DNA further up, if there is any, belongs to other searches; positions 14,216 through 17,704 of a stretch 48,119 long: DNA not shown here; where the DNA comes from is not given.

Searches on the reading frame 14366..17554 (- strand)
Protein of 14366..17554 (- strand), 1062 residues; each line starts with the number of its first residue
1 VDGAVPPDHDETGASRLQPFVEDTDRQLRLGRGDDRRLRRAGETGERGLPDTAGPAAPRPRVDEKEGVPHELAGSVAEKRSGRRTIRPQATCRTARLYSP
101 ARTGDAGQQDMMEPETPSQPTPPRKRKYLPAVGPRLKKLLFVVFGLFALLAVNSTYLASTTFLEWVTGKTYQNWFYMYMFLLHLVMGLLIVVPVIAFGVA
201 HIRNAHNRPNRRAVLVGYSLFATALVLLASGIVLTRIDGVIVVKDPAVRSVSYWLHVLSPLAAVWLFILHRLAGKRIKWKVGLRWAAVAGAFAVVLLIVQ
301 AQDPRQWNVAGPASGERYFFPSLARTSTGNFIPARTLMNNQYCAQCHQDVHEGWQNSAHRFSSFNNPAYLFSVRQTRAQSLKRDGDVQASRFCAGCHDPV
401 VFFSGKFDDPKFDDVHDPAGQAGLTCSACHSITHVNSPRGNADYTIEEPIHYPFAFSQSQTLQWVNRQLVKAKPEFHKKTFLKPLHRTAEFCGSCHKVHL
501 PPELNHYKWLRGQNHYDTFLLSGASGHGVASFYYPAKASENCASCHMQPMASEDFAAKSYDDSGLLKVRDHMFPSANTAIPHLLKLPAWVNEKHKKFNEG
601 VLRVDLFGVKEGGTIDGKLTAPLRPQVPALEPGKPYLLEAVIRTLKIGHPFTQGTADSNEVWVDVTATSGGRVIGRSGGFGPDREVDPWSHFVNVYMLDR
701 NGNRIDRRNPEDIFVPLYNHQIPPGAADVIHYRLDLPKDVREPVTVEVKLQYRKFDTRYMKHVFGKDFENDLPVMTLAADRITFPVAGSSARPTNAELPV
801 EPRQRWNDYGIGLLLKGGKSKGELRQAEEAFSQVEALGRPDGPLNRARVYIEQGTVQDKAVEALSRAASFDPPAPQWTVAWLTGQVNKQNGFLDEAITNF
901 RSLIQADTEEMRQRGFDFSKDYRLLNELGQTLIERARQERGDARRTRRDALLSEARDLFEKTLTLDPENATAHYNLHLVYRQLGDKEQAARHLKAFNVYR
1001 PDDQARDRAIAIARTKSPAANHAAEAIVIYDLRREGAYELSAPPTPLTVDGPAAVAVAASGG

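Call 81: search_protein_families(library=pfam, proteins=[window:14366-17554:-], max_evalue=0.0001)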
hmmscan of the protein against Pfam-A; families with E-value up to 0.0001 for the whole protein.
window:14366-17554:- (1062 aa): 5 families
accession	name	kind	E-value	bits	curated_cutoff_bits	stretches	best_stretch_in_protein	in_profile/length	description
PF13414.12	TPR_11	-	9.2e-08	32.1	26.8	1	953-984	11-42/42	TPR repeat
PF13435.11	Cytochrome_C554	-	3e-07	31.7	20.8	1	343-431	2-84/84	Cytochrome c554 and c-prime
PF13432.12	TPR_16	-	1.6e-06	28.9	32.7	0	952-994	13-55/65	Tetratricopeptide repeat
PF14559.12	TPR_19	-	1.3e-05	25.8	25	0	953-1004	8-59/68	Tetratricopeptide repeat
PF07719.23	TPR_2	-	3.4e-05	24.1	27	0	971-994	2-25/34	Tetratricopeptide repeat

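Call 82: search_protein_families(library=padloc, proteins=[window:14366-17554:-], max_evalue=0.00001)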
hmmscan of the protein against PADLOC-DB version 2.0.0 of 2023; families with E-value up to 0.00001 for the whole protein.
window:14366-17554:- (1062 aa): 0 families
